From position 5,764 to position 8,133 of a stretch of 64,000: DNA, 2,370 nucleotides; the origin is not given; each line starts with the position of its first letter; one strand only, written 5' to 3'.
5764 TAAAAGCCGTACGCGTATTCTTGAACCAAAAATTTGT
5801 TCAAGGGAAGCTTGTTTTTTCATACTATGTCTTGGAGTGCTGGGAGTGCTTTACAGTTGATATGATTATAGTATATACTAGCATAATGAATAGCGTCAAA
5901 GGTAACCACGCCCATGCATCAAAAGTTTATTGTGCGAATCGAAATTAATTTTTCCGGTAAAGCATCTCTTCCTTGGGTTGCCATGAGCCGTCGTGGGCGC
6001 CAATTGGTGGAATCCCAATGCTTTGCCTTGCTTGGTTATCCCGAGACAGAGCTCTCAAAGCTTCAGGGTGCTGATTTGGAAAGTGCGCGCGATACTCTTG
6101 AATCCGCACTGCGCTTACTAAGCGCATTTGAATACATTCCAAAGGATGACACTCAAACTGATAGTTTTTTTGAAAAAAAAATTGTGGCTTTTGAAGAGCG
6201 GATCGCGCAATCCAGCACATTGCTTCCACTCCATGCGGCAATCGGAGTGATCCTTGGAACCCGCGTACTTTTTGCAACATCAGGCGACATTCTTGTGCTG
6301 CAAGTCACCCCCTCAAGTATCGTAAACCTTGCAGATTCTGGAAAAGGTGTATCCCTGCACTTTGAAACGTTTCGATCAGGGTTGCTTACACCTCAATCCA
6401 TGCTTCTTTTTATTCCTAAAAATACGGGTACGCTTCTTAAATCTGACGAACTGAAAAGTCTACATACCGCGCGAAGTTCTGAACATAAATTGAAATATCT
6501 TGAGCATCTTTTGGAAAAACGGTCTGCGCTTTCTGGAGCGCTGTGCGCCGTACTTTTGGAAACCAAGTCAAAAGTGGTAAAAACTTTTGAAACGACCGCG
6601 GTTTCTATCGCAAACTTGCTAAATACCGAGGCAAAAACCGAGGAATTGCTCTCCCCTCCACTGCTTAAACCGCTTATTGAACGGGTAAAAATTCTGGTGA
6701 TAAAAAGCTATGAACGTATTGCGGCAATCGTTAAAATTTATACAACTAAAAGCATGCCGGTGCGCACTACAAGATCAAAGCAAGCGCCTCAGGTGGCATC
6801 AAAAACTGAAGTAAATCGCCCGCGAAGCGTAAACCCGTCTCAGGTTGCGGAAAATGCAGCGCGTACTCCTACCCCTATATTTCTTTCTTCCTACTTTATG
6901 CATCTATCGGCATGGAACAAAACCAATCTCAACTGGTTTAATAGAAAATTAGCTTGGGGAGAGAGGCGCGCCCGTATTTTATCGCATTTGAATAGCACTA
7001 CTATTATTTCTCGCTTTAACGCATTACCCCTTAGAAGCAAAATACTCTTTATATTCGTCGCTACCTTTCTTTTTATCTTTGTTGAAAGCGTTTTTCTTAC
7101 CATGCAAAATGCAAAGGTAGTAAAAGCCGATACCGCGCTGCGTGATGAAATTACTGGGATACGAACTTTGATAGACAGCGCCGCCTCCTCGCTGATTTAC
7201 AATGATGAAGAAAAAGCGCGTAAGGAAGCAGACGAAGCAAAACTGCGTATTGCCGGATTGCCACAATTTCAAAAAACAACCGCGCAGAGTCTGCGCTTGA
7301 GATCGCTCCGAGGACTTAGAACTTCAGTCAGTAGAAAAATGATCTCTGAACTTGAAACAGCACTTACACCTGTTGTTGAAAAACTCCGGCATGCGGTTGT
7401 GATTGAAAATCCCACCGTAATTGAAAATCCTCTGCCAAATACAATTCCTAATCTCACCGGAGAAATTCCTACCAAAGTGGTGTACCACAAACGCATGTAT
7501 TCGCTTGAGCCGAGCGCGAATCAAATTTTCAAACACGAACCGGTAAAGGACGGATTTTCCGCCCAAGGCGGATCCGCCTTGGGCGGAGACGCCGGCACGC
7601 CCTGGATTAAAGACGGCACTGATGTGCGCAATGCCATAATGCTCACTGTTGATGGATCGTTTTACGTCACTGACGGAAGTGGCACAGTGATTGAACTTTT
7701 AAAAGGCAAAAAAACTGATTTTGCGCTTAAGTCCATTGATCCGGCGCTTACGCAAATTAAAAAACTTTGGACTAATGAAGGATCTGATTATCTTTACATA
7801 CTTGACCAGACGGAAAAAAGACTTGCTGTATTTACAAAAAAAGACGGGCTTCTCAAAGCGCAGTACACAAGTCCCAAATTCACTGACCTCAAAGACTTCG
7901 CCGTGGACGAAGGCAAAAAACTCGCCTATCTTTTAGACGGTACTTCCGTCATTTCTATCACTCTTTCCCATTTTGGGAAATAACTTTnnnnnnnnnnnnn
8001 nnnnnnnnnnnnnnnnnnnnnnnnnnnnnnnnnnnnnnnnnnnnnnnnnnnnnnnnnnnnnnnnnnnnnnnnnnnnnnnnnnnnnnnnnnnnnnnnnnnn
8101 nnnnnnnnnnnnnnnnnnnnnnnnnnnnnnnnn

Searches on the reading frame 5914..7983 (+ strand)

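Call 40: search_protein_families(library=pfam, proteins=[window:5914-7983:+], max_evalue=0.001)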
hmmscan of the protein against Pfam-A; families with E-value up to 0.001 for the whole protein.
window:5914-7983:+ (689 aa): 0 families

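Call 51: search_protein_families(library=pfam, proteins=[window:5914-7983:+], max_evalue=1)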
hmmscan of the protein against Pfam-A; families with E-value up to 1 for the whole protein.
window:5914-7983:+ (689 aa): 1 family
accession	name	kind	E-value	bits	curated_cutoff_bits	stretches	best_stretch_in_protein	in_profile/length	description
PF16378.10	DUF4988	-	0.43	10.8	30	1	577-642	44-108/183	Domain of unknown function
